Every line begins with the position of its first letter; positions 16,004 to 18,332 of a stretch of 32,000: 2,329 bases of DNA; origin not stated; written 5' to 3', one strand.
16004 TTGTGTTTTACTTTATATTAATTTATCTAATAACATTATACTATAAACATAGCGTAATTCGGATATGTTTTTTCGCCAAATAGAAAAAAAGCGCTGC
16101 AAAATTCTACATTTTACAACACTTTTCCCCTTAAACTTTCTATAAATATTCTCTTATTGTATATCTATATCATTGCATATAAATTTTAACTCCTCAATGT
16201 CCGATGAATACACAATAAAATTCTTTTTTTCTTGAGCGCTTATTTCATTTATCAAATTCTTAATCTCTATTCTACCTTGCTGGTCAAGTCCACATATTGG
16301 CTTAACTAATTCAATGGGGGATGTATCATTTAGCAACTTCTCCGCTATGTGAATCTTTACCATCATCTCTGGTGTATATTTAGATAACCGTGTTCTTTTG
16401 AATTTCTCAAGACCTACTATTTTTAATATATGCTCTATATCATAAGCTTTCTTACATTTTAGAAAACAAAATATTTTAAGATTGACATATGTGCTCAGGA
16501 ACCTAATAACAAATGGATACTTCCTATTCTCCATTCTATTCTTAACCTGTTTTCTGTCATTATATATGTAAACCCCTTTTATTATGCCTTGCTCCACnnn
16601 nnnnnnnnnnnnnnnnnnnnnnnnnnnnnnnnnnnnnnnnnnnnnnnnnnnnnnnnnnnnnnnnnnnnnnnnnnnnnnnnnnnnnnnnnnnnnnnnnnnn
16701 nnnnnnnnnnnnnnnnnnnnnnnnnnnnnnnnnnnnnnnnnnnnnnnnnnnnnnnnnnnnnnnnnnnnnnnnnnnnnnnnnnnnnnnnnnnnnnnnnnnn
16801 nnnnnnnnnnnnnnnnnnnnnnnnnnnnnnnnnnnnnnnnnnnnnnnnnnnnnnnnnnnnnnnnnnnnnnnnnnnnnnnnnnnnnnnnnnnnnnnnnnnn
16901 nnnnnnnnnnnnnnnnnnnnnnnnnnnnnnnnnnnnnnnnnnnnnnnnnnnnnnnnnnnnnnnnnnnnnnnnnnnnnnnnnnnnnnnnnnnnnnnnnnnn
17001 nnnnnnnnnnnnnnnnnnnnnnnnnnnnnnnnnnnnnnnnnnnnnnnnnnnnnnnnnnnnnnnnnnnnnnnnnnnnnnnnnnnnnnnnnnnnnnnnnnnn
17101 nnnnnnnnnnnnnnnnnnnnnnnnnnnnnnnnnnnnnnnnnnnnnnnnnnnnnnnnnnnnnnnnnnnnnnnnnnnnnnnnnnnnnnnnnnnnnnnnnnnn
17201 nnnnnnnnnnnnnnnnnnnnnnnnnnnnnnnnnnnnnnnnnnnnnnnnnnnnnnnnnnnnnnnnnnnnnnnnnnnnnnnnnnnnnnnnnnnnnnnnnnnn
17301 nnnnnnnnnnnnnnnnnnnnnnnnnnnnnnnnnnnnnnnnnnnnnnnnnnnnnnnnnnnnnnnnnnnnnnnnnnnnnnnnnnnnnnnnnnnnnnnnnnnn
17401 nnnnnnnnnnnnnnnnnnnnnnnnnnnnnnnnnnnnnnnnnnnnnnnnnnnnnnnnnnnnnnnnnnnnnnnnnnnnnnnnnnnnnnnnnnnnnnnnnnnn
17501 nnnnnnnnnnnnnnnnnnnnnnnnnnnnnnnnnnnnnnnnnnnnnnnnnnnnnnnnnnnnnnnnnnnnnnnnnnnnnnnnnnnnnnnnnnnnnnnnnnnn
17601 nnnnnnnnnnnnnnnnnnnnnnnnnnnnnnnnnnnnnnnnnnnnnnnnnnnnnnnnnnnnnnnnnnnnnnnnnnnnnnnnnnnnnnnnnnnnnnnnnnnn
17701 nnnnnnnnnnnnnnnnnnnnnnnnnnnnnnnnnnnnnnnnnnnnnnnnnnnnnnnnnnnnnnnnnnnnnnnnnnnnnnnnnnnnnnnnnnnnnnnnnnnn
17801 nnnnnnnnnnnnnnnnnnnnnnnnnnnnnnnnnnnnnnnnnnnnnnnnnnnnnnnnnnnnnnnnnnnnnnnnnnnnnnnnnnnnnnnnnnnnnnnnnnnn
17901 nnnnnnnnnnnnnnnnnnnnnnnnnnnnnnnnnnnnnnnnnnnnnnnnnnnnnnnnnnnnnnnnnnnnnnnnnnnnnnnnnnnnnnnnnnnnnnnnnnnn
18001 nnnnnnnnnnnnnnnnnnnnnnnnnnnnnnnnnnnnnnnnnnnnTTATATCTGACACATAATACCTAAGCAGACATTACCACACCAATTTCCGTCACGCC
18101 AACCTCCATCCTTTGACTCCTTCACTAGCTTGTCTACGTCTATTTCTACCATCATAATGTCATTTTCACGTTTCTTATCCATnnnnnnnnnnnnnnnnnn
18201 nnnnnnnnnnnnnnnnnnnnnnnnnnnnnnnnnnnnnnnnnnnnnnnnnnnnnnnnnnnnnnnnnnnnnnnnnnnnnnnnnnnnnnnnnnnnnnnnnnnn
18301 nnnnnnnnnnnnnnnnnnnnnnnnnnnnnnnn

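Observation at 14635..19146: Agr-like kinase/regulator pair wrapped around a radical-SAM RiPP cassette, with no AgrB or AgrD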

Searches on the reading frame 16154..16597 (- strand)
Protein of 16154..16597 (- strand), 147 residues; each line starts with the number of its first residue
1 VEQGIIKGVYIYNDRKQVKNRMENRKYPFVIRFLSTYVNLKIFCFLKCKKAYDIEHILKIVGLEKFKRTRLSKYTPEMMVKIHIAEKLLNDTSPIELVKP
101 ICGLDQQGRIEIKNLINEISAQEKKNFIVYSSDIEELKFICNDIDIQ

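Call 3: search_protein_families(library=pfam, proteins=[window:16154-16597:-], max_evalue=0.01)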
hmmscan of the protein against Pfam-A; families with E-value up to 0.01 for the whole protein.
window:16154-16597:- (147 aa): 0 families

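Call 4: search_protein_families(library=ncbifam, proteins=[window:16154-16597:-], max_evalue=0.01)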
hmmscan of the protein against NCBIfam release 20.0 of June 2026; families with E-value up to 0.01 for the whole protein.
window:16154-16597:- (147 aa): 25 families
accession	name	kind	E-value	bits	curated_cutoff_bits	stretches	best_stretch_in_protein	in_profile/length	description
TIGR03740.1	galliderm_ABC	subfamily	6.5e-11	42.3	309.75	1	27-145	78-195/223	lantibiotic protection ABC transporter ATP-binding subunit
NF047568.1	PSM_export_PmtC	equivalog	4.4e-09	36.2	375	1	34-142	78-188/290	phenol-soluble modulin export ABC transporter ATP-binding protein PmtC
TIGR01188.1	drrA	subfamily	1.1e-08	34.8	312.45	1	32-146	79-196/302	daunorubicin resistance ABC transporter, ATP-binding protein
TIGR03522.1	GldA_ABC_ATP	equivalog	1.1e-06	28.3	402.6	1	43-144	103-202/301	gliding motility-associated ABC transporter ATP-binding subunit GldA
NF008421.0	PRK11248.1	equivalog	4.5e-05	23.1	357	1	42-143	97-198/255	taurine ABC transporter ATP-binding subunit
NF008639.0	PRK11629.1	equivalog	0.00013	21.5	360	1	55-139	128-212/234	lipoprotein-releasing ABC transporter ATP-binding protein LolD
NF040873.1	AztA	equivalog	0.00019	21.1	220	1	39-130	85-175/191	zinc ABC transporter ATP-binding protein AztA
NF010166.0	PRK13646.1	equivalog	0.00021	20.7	458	1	78-144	150-216/286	energy-coupling factor transporter ATPase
TIGR04521.1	ECF_ATPase_2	equivalog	0.00022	20.4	330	1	54-144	124-215/279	energy-coupling factor transporter ATPase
NF008215.0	PRK10982.1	equivalog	0.00042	19.1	828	1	68-144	401-476/506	galactose/methyl galactoside ABC transporter ATP-binding protein MglA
NF033858.1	ABC2_perm_RbbA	equivalog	0.00081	17.4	1050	1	41-136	104-200/909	ribosome-associated ATPase/putative transporter RbbA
NF007090.0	PRK09544.1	equivalog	0.00092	18.7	306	1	36-134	80-181/251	zinc ABC transporter ATP-binding protein ZnuC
NF010159.0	PRK13638.1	equivalog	0.00099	18.5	489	1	54-139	117-201/271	energy-coupling factor ABC transporter ATP-binding protein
NF047930.1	ABC_ATP_B6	equivalog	0.0014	17.3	670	1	68-146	407-484/510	putative B6 ABC transporter ATP-binding protein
NF043075.1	MMSYN1_0197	equivalog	0.0016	17.4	550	1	53-137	112-196/341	spermidine/putrescine ABC transporter ATP-binding protein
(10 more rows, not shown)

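Call 44: find_related_loci(query=A2, collection=metagenome_contigs, flank=7000)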
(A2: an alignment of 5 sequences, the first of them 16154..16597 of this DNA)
Query A2 (147 aa) in metagenome_contigs; peptide patterns used: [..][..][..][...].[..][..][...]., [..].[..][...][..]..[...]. (x = any residue, [..] = any of these).
600 stretches matched a pattern (row limit reached: there are more); 2 encode a relative of the query (tblastn E <= 1e-3); 2 distinct loci.
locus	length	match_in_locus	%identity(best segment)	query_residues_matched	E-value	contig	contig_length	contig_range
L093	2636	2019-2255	27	40-118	6e-8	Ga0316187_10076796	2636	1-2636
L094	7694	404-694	26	34-132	6e-7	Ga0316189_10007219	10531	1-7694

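Call 69: search_protein_representatives(protein=window:16154-16597:-)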
Query: 147 residues. Proteins with E-value up to 0.001 (for the whole library): 947; up to 1e-10: 8; up to 1e-30: 2. The best 150 are listed.
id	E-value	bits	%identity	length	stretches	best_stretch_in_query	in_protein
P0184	1.7e-90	316.6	100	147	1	1-147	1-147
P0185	1.2e-31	126.0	54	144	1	27-144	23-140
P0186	1.9e-28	115.6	59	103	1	46-144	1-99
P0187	7.1e-13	65.2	36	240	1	26-146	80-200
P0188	1.4e-12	64.2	36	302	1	26-146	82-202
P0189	2.3e-11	60.2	30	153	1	8-143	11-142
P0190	4.9e-11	59.2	35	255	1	42-145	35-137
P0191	9.6e-11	58.3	34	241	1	33-146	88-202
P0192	2.7e-10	56.8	37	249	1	31-146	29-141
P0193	2.8e-10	56.8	34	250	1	24-145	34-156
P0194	2.8e-10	56.7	36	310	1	35-146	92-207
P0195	3.7e-10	56.4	35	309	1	26-144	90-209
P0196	6.3e-10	55.6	33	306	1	8-145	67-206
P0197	2.7e-09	53.6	32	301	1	11-146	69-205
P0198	3.1e-09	53.4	34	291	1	28-144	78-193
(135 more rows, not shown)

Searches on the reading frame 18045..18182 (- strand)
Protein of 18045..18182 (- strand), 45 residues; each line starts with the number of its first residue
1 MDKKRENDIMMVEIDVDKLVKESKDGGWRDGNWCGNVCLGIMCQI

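Call 3: search_protein_families(library=pfam, proteins=[window:18045-18182:-], max_evalue=0.01)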
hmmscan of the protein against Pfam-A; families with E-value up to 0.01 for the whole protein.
window:18045-18182:- (45 aa): 0 families

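Call 4: search_protein_families(library=ncbifam, proteins=[window:18045-18182:-], max_evalue=0.01)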
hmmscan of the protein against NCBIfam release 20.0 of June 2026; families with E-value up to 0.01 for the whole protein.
window:18045-18182:- (45 aa): 0 families

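Call 70: search_protein_families(library=ncbifam, proteins=[window:18048-18182:-], max_evalue=1)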
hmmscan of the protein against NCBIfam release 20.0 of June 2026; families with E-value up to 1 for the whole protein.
seq(45 aa): 0 families
